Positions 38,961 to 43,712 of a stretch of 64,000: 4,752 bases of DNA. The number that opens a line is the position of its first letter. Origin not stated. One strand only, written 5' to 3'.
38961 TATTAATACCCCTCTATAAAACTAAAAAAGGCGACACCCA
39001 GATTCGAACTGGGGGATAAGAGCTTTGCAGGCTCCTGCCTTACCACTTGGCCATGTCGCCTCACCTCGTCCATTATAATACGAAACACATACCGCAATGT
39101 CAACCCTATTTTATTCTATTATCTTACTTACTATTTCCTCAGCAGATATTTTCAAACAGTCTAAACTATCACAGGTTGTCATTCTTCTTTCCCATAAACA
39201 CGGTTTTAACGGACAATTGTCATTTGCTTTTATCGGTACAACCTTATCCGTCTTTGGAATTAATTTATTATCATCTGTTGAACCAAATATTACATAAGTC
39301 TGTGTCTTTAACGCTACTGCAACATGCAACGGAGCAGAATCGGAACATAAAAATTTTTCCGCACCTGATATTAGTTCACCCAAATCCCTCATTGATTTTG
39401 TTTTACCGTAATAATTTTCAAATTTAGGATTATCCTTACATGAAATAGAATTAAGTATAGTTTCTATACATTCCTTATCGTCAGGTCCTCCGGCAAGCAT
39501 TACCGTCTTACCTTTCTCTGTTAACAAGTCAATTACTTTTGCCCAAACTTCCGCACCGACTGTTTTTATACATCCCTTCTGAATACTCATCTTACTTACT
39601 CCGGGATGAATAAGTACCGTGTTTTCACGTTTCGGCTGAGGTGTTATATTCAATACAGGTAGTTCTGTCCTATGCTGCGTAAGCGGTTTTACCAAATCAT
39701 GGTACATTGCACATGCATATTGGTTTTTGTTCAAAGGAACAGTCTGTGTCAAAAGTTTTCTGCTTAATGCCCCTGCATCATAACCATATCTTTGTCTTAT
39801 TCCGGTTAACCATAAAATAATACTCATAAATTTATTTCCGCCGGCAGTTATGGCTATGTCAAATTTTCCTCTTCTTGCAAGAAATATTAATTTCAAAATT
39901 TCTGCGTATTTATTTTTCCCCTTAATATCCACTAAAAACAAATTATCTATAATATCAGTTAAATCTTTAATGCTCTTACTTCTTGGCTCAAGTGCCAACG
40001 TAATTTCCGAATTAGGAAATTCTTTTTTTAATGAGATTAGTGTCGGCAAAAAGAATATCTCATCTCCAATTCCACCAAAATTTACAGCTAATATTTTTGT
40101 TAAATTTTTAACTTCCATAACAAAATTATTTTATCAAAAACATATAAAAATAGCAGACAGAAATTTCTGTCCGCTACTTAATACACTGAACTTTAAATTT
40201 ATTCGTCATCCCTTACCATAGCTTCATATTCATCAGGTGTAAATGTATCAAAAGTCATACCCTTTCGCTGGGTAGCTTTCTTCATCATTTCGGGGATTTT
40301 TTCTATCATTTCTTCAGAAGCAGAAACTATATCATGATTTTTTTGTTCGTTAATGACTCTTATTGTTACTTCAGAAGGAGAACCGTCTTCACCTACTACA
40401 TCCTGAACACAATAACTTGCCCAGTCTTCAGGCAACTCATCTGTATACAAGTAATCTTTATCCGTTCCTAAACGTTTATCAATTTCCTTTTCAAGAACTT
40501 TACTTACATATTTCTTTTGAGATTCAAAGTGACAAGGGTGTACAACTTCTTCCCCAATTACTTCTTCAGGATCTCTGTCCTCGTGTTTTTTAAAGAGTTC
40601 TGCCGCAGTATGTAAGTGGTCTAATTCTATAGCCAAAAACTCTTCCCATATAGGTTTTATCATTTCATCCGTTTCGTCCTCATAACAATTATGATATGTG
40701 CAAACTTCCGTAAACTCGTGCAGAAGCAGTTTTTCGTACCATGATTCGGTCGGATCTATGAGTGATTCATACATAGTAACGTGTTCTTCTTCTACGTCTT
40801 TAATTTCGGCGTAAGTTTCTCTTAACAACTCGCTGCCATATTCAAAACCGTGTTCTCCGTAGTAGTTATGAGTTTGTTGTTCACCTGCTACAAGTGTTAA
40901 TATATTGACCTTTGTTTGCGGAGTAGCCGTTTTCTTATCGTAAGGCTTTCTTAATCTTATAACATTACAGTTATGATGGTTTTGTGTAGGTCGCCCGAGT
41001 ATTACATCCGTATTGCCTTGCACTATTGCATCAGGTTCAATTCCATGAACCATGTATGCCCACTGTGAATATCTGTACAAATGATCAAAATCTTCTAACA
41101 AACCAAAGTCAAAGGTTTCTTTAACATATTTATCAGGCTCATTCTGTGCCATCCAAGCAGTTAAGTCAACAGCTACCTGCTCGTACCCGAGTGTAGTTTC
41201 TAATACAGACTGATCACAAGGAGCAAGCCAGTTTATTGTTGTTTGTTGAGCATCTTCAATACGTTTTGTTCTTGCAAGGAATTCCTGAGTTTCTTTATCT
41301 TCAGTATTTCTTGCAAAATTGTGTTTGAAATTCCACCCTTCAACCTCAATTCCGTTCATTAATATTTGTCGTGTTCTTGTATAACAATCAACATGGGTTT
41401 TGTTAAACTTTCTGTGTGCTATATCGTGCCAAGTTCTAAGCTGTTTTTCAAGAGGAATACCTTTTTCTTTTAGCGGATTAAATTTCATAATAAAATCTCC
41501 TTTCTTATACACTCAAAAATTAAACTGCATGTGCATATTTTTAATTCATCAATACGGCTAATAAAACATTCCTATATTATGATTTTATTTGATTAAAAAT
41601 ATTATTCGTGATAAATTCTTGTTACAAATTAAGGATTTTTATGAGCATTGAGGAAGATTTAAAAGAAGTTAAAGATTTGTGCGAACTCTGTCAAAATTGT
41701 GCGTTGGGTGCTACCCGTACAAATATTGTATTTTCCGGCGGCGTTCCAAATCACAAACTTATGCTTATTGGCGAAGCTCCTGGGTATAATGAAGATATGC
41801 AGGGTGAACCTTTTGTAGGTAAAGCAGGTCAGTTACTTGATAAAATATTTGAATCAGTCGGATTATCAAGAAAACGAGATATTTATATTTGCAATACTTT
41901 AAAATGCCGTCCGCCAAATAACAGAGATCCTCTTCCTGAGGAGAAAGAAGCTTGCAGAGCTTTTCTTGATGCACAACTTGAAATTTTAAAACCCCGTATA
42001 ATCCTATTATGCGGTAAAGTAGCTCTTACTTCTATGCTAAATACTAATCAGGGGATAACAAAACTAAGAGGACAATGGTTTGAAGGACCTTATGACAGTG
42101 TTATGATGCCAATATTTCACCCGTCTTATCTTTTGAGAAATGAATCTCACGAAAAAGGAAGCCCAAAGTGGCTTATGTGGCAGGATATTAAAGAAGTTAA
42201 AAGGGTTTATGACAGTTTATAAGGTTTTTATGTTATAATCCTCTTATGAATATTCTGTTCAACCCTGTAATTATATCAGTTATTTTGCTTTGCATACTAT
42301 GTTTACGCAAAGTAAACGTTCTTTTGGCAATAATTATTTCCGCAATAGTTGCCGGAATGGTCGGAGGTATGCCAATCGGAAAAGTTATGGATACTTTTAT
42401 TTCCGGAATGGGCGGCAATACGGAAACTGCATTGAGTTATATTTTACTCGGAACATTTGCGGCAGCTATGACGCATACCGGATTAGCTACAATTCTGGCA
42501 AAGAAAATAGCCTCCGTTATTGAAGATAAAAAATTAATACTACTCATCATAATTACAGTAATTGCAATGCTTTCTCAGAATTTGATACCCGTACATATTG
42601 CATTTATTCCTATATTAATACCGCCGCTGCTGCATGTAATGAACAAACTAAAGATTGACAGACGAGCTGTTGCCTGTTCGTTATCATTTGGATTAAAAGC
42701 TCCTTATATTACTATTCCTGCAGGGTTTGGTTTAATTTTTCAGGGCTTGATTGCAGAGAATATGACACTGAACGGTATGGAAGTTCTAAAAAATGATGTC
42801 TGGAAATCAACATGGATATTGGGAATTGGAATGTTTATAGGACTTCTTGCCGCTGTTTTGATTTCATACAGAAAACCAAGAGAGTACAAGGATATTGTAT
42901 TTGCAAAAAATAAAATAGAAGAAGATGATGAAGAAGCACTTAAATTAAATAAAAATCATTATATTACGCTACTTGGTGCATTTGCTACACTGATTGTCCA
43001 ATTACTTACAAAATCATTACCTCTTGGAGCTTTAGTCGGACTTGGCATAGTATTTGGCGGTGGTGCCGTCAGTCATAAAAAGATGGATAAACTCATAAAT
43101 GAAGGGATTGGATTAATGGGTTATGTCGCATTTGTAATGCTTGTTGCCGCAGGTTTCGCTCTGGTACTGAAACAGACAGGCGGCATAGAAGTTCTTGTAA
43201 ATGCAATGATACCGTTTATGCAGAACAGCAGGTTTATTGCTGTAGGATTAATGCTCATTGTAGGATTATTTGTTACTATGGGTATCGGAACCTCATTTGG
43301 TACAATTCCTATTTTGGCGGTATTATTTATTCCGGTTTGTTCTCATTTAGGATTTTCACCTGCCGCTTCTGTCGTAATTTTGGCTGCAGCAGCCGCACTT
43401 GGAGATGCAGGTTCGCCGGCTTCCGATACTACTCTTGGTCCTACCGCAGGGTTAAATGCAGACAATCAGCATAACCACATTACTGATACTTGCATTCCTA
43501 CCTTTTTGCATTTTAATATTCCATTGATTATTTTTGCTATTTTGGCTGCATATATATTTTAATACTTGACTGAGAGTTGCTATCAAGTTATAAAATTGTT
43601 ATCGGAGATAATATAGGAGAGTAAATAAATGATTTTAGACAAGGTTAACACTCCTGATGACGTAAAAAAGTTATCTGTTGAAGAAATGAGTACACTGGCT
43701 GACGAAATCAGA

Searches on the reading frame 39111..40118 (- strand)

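Call 55: search_protein_families(library=pfam, proteins=[window:39111-40118:-], max_evalue=0.00001)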
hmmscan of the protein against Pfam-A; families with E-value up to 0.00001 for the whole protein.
window:39111-40118:- (335 aa): 1 family
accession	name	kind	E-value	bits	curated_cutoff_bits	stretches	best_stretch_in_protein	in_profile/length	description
PF01075.23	Glyco_transf_9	-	5.1e-19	69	22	1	82-302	9-233/247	Glycosyltransferase family 9 (heptosyltransferase)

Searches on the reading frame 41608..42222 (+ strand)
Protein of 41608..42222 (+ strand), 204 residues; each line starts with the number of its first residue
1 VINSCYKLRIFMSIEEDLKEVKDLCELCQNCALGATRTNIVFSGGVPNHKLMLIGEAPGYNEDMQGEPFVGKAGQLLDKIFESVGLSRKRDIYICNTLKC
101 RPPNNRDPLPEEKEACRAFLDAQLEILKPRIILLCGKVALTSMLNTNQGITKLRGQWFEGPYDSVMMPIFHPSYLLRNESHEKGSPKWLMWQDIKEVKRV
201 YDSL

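Call 99: search_protein_families(library=pfam, proteins=[window:41608-42222:+], max_evalue=0.00001)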
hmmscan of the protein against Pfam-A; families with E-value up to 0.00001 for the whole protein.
window:41608-42222:+ (204 aa): 1 family
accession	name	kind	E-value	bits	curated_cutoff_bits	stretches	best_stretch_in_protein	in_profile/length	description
PF03167.25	UDG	-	2.4e-35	122.1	24.3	1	45-195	4-141/141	Uracil DNA glycosylase superfamily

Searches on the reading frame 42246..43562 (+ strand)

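Call 55: search_protein_families(library=pfam, proteins=[window:42246-43562:+], max_evalue=0.00001)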
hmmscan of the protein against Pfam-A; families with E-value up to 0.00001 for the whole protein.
window:42246-43562:+ (438 aa): 5 families
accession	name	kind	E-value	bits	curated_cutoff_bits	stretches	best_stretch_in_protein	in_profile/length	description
PF03553.21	Na_H_antiporter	-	4.3e-61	207.3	23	1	147-431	3-302/303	Na+/H+ antiporter family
PF13726.12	Na_H_antiport_2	-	6e-28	97.3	29.8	1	6-91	1-86/87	Na+-H+ antiporter family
PF03600.22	CitMHS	-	4.1e-10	39.7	31.9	1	20-261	6-221/336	Citrate transporter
PF06808.19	DctM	-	2.6e-07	30.3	23.8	0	188-392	170-371/413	Tripartite ATP-independent periplasmic transporter, DctM component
PF02447.22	GntP_permease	-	2.6e-07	30.2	22.5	1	8-158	6-155/440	GntP family permease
